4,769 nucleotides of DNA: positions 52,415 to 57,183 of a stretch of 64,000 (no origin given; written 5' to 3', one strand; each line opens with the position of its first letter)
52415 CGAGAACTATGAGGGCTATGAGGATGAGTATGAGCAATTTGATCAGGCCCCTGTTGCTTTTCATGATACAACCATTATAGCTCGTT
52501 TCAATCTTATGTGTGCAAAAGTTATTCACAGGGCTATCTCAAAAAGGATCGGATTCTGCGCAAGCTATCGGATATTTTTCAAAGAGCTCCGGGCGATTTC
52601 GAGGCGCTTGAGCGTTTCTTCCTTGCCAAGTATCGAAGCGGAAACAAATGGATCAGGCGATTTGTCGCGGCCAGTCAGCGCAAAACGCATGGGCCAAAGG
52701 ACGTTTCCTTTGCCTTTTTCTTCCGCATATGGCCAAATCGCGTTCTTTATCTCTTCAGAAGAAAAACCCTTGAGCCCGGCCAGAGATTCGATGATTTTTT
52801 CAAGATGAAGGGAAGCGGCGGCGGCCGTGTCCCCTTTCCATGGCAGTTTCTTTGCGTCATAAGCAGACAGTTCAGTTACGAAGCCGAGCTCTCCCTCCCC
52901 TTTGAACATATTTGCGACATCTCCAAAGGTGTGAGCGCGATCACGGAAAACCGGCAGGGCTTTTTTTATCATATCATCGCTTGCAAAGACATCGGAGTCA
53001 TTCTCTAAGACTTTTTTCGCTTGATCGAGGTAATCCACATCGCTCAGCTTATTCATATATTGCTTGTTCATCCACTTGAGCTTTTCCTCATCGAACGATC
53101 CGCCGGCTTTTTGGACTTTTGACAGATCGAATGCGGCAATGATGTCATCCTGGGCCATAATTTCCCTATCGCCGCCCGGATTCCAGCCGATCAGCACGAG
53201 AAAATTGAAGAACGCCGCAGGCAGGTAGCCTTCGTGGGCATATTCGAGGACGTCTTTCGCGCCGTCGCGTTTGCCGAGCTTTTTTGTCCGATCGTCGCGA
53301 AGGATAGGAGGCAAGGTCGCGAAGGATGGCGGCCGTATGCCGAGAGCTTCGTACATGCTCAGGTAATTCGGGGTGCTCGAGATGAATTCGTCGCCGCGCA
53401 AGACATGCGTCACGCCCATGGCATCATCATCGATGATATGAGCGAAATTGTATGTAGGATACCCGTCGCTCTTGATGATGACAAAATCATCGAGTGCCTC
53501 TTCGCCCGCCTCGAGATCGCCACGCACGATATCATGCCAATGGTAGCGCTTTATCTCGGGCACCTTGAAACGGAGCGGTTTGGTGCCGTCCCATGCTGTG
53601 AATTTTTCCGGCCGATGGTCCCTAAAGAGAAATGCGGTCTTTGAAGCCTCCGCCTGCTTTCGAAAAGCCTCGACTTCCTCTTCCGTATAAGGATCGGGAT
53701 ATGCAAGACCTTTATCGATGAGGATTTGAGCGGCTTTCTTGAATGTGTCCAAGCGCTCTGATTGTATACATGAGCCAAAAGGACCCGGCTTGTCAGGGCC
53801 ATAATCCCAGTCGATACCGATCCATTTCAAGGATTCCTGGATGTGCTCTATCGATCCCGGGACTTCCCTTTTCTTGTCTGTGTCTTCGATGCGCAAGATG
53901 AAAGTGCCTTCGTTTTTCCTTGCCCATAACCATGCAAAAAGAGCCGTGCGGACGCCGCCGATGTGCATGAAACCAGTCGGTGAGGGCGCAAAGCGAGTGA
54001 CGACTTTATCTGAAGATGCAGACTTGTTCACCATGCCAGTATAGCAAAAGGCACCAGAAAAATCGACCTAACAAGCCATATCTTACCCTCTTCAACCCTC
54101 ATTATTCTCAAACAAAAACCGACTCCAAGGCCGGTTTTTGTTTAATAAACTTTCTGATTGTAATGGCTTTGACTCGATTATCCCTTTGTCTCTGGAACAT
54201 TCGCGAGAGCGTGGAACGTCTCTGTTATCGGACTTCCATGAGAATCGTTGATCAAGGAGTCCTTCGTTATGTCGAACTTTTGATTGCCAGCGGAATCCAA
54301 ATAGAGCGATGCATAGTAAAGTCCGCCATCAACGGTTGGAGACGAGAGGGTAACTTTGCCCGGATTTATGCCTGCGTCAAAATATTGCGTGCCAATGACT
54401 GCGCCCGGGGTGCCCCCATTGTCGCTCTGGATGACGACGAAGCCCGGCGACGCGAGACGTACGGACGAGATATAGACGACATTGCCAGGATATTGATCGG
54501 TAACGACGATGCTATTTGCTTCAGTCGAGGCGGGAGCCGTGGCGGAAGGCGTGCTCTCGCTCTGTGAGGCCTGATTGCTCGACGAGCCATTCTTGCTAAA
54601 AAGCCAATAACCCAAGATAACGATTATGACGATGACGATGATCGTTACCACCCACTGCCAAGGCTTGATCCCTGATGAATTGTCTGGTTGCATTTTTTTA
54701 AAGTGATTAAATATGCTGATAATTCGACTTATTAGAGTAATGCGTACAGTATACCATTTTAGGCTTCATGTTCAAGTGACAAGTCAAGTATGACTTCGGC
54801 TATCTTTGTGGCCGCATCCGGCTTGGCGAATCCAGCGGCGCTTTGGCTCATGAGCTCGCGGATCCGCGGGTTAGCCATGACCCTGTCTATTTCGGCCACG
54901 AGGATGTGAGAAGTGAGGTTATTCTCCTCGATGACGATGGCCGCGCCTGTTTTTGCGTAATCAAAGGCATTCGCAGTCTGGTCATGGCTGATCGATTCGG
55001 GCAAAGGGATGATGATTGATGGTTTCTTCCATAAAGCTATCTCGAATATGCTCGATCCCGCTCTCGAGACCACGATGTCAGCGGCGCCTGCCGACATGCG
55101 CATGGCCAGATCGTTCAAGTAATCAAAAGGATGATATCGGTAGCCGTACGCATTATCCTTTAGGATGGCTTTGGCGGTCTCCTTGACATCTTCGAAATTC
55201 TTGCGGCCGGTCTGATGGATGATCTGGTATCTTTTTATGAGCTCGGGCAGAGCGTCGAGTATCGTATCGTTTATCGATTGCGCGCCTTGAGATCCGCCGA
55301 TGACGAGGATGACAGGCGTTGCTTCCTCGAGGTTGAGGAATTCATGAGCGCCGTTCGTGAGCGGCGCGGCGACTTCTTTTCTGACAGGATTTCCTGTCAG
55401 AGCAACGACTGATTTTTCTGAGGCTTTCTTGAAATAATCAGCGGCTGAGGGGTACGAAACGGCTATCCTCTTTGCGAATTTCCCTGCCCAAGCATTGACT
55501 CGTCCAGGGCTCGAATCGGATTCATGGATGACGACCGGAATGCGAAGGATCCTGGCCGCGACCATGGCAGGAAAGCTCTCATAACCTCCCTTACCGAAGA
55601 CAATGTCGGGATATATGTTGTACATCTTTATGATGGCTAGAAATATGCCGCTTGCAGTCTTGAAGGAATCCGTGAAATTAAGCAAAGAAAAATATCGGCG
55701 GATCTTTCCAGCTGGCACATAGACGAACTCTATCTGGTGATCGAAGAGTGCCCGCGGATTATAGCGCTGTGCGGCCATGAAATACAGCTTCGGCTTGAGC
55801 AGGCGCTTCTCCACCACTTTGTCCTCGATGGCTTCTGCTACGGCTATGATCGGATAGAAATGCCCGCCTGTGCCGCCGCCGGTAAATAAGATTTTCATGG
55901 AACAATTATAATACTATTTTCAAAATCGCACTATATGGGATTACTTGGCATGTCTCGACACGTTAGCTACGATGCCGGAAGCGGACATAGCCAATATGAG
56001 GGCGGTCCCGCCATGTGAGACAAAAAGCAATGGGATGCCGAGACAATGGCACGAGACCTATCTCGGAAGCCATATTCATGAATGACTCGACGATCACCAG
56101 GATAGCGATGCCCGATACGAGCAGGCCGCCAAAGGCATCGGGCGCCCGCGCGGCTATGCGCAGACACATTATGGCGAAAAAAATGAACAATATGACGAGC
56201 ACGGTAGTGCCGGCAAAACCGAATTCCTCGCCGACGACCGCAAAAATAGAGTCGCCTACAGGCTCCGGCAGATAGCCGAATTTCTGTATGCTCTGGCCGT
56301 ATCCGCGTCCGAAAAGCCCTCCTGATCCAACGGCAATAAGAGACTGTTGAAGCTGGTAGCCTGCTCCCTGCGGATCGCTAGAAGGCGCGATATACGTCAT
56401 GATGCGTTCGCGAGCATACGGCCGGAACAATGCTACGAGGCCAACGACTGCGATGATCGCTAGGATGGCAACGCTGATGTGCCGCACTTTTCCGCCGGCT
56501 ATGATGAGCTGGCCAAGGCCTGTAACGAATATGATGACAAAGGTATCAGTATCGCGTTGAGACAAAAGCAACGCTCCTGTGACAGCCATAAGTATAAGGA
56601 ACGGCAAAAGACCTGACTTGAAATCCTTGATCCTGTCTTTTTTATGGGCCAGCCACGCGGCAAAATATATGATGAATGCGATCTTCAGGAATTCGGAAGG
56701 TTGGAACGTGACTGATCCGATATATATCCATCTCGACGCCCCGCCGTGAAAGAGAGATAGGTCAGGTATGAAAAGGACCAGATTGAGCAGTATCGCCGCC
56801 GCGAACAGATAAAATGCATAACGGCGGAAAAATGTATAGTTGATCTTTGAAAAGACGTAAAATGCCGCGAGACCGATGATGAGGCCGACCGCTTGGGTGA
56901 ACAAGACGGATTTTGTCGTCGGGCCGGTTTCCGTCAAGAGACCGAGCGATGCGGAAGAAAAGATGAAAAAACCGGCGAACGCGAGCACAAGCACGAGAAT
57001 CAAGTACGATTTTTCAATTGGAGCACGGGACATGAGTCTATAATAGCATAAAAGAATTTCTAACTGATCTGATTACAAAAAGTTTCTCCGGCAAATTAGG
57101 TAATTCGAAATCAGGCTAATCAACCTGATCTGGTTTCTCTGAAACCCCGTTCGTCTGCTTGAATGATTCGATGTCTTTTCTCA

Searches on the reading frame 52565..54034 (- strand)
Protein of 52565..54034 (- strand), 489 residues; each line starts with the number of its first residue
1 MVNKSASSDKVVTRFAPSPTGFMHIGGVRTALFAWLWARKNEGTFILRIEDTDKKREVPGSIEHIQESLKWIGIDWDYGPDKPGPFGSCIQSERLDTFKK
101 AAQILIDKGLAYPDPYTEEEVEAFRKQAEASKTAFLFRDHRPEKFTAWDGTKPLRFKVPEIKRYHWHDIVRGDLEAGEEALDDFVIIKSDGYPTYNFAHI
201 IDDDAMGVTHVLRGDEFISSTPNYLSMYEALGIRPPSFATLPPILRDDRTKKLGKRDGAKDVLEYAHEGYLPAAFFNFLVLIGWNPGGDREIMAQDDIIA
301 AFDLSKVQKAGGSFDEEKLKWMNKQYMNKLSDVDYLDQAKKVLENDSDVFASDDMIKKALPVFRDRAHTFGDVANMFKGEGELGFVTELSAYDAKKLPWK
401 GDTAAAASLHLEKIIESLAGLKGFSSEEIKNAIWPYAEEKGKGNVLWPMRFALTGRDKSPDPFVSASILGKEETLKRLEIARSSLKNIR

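Call 52: search_protein_families(library=pfam, proteins=[window:52565-54034:-], max_evalue=0.0001)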
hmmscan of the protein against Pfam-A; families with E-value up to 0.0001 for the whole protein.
window:52565-54034:- (489 aa): 2 families
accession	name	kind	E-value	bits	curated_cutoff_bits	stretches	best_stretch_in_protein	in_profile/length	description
PF00749.27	tRNA-synt_1c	-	8.4e-88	294.7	23.4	1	10-321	1-314/314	tRNA synthetases class I (E and Q), catalytic domain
PF19269.4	Anticodon_2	-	6.3e-21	75.7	23.6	1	351-481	11-140/141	Anticodon binding domain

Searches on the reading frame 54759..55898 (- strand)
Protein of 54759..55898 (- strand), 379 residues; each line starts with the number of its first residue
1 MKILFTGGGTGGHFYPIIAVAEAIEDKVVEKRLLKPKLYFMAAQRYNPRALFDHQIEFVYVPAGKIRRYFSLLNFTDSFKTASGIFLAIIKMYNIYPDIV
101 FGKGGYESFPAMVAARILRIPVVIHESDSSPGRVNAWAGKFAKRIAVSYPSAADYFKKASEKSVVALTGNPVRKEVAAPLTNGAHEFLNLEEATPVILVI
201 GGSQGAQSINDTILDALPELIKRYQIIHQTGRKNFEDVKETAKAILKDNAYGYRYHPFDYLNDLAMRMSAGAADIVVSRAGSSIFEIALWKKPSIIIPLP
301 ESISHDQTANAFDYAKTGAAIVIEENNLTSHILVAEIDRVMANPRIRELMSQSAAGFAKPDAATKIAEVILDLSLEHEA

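Call 52: search_protein_families(library=pfam, proteins=[window:54759-55898:-], max_evalue=0.0001)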
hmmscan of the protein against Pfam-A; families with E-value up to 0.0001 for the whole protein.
window:54759-55898:- (379 aa): 2 families
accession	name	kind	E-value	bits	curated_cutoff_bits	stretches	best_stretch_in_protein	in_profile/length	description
PF04101.22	Glyco_tran_28_C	-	4.9e-33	114.9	22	1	196-364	1-164/166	Glycosyltransferase family 28 C-terminal domain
PF03033.26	Glyco_transf_28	-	4.3e-30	105.1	26.2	1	3-146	1-138/139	Glycosyltransferase family 28 N-terminal domain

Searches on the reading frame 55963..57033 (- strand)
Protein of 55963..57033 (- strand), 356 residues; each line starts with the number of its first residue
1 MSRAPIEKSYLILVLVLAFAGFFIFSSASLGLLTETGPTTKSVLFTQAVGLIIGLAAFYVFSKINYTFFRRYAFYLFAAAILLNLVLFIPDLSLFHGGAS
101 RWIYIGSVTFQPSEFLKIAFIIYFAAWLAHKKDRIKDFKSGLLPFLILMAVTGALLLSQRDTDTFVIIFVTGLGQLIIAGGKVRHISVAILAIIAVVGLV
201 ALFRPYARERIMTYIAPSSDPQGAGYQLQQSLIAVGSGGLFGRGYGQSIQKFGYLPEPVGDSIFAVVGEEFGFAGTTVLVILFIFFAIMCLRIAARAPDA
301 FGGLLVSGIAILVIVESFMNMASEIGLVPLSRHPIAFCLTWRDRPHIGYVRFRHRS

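Call 52: search_protein_families(library=pfam, proteins=[window:55963-57033:-], max_evalue=0.0001)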
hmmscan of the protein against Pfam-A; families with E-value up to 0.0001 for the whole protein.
window:55963-57033:- (356 aa): 1 family
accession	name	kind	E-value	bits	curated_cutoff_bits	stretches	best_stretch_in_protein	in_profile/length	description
PF01098.24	FTSW_RODA_SPOVE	-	1e-80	271.8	26.4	1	10-330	4-322/356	Cell cycle protein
